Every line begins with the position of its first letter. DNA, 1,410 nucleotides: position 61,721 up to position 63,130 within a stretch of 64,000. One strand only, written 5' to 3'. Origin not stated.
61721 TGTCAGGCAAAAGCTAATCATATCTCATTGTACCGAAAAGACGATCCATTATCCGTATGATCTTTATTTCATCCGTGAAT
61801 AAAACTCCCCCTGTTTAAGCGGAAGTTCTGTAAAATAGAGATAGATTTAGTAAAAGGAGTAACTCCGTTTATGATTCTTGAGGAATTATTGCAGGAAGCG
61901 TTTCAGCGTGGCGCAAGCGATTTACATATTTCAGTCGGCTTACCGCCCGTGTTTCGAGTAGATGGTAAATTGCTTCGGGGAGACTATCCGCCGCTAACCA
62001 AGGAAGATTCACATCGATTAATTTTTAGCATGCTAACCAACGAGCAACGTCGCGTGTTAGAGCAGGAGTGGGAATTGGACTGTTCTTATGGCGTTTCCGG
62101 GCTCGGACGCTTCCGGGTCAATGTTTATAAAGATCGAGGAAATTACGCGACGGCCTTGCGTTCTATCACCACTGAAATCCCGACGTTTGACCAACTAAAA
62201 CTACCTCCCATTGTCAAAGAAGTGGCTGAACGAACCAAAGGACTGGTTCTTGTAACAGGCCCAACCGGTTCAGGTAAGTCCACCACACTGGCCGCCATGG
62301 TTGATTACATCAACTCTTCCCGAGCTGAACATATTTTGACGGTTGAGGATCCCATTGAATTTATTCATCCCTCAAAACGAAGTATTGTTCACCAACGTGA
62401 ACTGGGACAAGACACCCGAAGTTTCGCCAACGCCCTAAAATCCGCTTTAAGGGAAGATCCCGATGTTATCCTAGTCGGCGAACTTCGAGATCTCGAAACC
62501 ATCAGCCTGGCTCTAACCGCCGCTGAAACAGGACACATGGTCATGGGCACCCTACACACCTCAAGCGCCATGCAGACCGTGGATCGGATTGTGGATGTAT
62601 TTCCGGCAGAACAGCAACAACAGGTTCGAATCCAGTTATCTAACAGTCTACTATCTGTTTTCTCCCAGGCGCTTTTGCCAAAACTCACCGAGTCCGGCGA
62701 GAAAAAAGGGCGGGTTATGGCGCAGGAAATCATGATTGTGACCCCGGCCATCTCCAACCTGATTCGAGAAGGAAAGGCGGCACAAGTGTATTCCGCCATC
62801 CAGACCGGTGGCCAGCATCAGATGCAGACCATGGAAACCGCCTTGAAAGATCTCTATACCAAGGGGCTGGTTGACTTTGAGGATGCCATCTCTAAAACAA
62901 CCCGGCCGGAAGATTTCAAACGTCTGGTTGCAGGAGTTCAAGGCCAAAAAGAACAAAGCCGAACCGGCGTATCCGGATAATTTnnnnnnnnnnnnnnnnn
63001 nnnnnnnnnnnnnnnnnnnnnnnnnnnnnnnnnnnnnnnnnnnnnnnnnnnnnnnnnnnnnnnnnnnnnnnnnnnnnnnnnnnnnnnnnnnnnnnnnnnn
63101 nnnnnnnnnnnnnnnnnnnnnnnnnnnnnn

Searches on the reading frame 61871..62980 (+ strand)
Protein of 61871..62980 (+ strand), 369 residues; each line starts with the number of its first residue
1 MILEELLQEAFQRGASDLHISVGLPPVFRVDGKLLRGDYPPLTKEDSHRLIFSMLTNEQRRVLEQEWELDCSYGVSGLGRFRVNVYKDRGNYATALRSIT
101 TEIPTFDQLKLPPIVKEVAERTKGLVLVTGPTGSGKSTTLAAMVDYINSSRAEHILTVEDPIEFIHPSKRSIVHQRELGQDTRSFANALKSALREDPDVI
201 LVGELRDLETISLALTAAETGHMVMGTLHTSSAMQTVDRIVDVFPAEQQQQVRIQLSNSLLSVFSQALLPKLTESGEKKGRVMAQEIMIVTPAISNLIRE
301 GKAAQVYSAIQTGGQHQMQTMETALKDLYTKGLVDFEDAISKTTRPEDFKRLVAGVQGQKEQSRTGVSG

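Call 75: search_protein_families(library=pfam, proteins=[window:61871-62980:+], max_evalue=0.00001)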
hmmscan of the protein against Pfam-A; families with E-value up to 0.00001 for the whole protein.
window:61871-62980:+ (369 aa): 1 family
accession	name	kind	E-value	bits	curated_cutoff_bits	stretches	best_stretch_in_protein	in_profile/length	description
PF00437.27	T2SSE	-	6.6e-50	170.2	24.9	1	3-296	12-328/370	Type II/IV secretion system protein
